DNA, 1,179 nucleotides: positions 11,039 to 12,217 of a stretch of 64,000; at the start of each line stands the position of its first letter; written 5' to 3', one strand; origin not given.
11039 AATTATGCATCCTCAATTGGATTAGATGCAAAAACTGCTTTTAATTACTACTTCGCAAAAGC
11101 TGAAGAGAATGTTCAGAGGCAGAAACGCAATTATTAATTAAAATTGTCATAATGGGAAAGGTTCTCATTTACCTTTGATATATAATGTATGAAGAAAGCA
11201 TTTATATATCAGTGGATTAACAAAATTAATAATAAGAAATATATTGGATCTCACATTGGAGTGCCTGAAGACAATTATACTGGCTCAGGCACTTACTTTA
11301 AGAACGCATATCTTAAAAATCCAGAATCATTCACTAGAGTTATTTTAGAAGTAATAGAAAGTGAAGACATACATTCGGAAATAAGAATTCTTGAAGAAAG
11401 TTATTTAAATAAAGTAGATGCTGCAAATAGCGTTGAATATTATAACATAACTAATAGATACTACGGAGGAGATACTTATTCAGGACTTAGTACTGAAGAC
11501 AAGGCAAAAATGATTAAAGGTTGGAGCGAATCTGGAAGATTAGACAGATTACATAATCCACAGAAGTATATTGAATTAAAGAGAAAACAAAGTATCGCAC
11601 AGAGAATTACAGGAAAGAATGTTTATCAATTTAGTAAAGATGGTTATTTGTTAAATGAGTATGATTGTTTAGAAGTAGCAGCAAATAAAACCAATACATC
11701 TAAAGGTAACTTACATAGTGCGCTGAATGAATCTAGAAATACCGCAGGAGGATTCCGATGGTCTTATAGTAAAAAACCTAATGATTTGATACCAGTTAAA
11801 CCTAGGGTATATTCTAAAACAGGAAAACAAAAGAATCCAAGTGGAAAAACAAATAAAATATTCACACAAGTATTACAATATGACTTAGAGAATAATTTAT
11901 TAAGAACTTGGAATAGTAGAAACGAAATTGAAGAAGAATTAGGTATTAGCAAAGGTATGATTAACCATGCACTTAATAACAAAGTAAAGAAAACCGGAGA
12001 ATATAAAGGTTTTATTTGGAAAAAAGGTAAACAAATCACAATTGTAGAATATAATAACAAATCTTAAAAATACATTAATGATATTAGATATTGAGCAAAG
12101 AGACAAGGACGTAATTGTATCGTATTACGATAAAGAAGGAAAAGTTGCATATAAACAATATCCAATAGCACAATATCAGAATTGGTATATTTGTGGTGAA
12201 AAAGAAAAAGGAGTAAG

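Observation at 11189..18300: Family-B DNA polymerase split into two cistrons by a 3.6 kb insert carrying nrdB-nrdA-clamp, with a GIY-YIG homing endonuclease at the junction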

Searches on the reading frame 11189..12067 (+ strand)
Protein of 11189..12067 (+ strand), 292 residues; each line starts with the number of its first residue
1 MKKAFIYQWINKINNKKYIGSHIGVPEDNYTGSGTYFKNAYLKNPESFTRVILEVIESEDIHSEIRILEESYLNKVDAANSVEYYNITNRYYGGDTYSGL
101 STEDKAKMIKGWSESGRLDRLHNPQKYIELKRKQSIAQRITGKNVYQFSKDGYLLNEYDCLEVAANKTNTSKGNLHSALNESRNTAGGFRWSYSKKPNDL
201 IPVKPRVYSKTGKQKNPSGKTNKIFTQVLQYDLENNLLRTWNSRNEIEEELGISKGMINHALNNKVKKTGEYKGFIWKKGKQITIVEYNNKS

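Call 3: search_protein_families(library=pfam, proteins=[window:11189-12067:+], max_evalue=0.01)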
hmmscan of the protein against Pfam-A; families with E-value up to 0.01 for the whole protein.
window:11189-12067:+ (292 aa): 3 families
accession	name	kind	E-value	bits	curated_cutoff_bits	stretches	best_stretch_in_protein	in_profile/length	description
PF07453.19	NUMOD1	-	6e-10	39.5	22.8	1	228-262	3-37/37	NUMOD1 domain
PF22083.2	I-HmuI_NUMOD-like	-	0.00015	21.7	27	0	156-190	10-44/46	DNA endonuclease I-HmuI-like, NUMOD-like domain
PF01541.30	GIY-YIG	-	0.00076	20.2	22.6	1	4-76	2-72/78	GIY-YIG catalytic domain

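Call 4: search_protein_families(library=phrogs, proteins=[window:11189-12067:+], max_evalue=0.001)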
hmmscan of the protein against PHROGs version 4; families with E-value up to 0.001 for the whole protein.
window:11189-12067:+ (292 aa): 2 families
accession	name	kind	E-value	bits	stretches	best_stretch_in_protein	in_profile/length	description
phrog_314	-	DNA, RNA and nucleotide metabolism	1.5e-18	68.1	1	1-203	176-397/574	homing endonuclease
phrog_20162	-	DNA, RNA and nucleotide metabolism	1.5e-05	26.2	0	228-278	33-80/88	HNH endonuclease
